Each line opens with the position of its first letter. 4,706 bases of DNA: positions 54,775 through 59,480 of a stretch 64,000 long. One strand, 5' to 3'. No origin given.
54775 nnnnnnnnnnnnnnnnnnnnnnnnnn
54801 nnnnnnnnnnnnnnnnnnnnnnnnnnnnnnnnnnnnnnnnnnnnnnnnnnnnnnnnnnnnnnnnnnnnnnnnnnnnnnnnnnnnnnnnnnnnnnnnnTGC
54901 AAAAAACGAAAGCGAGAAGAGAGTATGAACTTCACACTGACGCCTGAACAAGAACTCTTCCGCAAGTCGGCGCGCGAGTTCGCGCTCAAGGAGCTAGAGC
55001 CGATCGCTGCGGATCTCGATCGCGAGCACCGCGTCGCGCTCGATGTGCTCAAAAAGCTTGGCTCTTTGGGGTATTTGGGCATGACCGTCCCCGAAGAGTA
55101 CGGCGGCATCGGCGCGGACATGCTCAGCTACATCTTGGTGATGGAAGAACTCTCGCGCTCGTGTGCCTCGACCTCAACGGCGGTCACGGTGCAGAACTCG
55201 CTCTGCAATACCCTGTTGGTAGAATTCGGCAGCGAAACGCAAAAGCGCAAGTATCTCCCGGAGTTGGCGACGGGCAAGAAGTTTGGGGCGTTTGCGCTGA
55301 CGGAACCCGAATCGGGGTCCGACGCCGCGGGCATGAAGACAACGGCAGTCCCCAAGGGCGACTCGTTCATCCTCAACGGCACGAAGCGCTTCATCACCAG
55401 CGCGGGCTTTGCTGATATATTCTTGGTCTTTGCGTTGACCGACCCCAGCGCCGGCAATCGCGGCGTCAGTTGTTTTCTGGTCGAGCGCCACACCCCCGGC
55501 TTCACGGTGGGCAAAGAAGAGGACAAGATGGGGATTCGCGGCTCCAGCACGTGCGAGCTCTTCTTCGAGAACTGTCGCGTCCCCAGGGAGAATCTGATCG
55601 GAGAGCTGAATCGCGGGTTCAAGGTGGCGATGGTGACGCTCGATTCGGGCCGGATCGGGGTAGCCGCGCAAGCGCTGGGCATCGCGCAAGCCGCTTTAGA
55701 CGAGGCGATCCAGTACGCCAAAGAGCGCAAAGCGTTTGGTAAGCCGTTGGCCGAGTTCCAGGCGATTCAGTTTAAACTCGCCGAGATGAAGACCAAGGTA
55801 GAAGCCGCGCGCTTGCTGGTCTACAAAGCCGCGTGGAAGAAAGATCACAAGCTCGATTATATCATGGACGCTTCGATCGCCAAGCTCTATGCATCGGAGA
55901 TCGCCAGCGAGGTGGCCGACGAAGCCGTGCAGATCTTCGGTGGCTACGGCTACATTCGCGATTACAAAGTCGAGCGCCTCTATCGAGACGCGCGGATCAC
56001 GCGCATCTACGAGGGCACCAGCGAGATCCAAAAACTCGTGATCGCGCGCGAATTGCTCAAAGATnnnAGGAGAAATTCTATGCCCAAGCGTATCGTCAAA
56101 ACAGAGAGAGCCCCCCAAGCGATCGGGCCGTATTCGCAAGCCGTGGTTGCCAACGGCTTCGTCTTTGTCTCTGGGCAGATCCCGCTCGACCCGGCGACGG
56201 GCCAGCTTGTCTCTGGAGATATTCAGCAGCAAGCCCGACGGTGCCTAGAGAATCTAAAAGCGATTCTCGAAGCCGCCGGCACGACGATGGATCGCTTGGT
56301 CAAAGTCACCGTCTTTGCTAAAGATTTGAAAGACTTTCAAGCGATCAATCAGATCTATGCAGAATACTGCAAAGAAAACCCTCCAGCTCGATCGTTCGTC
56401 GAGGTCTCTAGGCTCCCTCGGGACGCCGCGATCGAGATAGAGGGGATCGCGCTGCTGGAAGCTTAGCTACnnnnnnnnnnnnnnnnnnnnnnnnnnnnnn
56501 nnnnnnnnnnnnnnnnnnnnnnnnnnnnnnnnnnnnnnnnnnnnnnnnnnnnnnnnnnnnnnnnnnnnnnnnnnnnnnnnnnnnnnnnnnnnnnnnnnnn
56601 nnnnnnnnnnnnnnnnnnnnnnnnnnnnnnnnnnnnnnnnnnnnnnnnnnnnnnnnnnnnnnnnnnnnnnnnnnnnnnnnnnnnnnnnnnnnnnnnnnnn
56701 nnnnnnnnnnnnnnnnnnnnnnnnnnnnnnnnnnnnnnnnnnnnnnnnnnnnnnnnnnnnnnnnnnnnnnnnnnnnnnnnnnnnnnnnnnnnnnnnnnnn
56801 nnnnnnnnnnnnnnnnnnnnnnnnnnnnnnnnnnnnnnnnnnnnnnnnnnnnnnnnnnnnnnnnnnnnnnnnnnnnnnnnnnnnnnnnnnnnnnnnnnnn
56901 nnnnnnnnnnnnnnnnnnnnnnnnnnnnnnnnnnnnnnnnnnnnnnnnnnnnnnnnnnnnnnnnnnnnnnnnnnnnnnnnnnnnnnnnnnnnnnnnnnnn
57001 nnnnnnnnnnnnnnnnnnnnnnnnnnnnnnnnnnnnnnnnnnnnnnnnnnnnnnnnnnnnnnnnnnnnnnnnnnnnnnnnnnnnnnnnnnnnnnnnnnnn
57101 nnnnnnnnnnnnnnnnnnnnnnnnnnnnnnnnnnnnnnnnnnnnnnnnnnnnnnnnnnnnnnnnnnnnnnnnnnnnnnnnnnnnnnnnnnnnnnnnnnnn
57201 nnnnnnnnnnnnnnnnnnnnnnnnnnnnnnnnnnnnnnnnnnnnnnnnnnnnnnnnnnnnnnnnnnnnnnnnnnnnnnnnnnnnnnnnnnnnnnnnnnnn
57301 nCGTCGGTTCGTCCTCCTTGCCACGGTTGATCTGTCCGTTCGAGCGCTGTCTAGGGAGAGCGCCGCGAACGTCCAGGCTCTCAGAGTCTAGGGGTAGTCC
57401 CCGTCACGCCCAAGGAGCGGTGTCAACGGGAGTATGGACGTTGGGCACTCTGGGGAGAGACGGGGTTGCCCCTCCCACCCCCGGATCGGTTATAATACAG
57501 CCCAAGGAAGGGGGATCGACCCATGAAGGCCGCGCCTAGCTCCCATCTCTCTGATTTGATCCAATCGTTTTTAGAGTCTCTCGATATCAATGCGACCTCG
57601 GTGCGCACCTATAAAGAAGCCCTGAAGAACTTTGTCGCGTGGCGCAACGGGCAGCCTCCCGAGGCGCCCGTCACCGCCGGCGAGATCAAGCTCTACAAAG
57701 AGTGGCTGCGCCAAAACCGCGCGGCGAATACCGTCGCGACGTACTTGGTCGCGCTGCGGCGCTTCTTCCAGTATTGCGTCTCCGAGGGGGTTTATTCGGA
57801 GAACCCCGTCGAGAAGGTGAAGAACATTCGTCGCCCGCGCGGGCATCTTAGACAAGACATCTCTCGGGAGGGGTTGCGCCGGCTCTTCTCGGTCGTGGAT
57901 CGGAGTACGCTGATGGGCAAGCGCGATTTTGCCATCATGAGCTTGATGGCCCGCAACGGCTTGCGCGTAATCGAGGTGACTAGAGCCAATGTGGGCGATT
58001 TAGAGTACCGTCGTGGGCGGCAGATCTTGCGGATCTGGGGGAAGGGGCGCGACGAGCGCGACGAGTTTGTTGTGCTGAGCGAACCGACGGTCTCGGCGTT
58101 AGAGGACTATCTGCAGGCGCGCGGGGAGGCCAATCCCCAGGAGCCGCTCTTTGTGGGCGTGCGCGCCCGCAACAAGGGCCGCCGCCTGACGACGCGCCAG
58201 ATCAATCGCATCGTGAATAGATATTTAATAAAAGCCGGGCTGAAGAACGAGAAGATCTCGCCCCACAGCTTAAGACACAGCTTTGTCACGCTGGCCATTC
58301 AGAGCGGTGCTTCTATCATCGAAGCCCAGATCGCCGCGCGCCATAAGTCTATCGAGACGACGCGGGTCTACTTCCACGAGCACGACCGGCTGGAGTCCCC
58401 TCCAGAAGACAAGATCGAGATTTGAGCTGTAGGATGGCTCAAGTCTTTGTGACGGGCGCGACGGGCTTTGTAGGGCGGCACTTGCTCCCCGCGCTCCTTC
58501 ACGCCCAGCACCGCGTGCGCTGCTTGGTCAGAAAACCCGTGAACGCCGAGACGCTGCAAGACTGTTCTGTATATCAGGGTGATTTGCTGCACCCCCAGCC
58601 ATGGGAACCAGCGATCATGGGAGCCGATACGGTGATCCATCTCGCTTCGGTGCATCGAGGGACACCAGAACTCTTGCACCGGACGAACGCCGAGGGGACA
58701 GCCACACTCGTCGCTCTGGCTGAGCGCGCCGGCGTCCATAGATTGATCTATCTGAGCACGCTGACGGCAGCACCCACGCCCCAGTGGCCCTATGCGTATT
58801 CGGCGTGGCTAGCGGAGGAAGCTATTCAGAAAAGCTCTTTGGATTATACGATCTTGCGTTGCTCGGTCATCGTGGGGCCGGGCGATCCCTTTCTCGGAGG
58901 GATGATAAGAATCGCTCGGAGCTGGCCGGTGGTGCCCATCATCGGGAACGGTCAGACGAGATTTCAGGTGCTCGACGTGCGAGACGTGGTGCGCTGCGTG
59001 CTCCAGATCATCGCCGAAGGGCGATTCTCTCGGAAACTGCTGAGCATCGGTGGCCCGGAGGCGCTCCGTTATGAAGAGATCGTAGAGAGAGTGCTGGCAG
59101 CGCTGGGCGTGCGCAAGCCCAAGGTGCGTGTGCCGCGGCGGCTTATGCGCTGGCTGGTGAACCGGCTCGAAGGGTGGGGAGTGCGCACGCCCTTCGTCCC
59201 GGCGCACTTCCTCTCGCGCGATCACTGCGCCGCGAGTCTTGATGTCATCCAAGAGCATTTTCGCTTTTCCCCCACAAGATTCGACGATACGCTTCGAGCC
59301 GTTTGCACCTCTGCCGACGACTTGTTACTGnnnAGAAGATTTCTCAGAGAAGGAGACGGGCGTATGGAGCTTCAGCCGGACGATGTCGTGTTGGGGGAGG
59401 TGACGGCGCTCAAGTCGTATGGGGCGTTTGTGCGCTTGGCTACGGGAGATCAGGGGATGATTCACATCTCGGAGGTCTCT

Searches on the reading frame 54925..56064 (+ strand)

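Call 13: search_protein_families(library=pfam, proteins=[window:54925-56064:+], max_evalue=0.00001)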
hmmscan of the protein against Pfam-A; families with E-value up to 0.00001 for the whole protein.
window:54925-56064:+ (380 aa): 5 families
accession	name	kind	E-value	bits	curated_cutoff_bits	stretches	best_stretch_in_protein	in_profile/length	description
PF00441.29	Acyl-CoA_dh_1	-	5.4e-61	205.6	22.4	1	229-378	1-150/150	Acyl-CoA dehydrogenase, C-terminal domain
PF02771.21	Acyl-CoA_dh_N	-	1e-40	139.1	22.9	1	6-118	1-113/113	Acyl-CoA dehydrogenase, N-terminal domain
PF02770.24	Acyl-CoA_dh_M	-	3.9e-31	107.5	33.3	1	122-217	1-97/97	Acyl-CoA dehydrogenase, middle domain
PF08028.16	Acyl-CoA_dh_2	-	1.2e-30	107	22.7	1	244-366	1-133/134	Acyl-CoA dehydrogenase, C-terminal domain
PF22924.1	ACOX_C_alpha1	-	6.5e-07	29.7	27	1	262-378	49-169/169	Acyl-CoA oxidase, C-alpha1 domain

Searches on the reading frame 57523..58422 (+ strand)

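Call 80: search_protein_families(library=pfam, proteins=[window:57523-58422:+], max_evalue=0.00001)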
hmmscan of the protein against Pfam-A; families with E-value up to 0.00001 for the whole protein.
window:57523-58422:+ (300 aa): 4 families
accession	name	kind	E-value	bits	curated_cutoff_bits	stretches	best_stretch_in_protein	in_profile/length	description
PF00589.27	Phage_integrase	-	4.2e-26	92.2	27.1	1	118-287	8-169/172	Phage integrase family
PF02899.23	Phage_int_SAM_1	-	1.1e-07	32.5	22.3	1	14-89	2-83/83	Phage integrase, N-terminal SAM-like domain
PF13495.12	Phage_int_SAM_4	-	2.1e-07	31.7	27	1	14-87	6-80/85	Phage integrase, N-terminal SAM-like domain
PF13102.12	Phage_int_SAM_5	-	3e-07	31.2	22.3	1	10-99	3-96/98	Phage integrase SAM-like domain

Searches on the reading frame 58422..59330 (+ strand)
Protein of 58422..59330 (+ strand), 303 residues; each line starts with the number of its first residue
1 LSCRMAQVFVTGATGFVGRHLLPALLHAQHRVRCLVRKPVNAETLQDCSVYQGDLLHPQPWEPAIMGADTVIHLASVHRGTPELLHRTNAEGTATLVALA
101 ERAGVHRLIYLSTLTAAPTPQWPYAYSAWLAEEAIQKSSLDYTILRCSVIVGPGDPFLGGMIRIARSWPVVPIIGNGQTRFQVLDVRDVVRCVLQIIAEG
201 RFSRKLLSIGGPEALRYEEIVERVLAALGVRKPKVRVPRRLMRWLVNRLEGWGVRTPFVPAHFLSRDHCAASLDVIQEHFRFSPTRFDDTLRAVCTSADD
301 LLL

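Call 80: search_protein_families(library=pfam, proteins=[window:58422-59330:+], max_evalue=0.00001)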
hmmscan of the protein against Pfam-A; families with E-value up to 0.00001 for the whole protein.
window:58422-59330:+ (303 aa): 7 families
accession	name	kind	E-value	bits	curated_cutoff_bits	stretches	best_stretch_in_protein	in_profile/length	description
PF01370.27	Epimerase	-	1.9e-30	106.5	20.9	1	8-201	1-229/240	NAD dependent epimerase/dehydratase family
PF13460.12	NAD_binding_10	-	1e-22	81.4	27.2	1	12-149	1-145/184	NAD(P)H-binding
PF07993.18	NAD_binding_4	-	3e-15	56.5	20.1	1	10-43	1-37/258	Male sterility protein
PF01073.25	3Beta_HSD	-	1.9e-14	53.8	22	1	10-116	2-119/280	3-beta hydroxysteroid dehydrogenase/isomerase family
PF05368.20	NmrA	-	1.3e-13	51.7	27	1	7-242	4-248/298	NmrA-like family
PF04321.23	RmlD_sub_bind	-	1.9e-09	37.5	27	1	7-199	2-199/287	RmlD substrate binding domain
PF16363.11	GDP_Man_Dehyd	-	9.6e-09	35.6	27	1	9-113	1-129/332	GDP-mannose 4,6 dehydratase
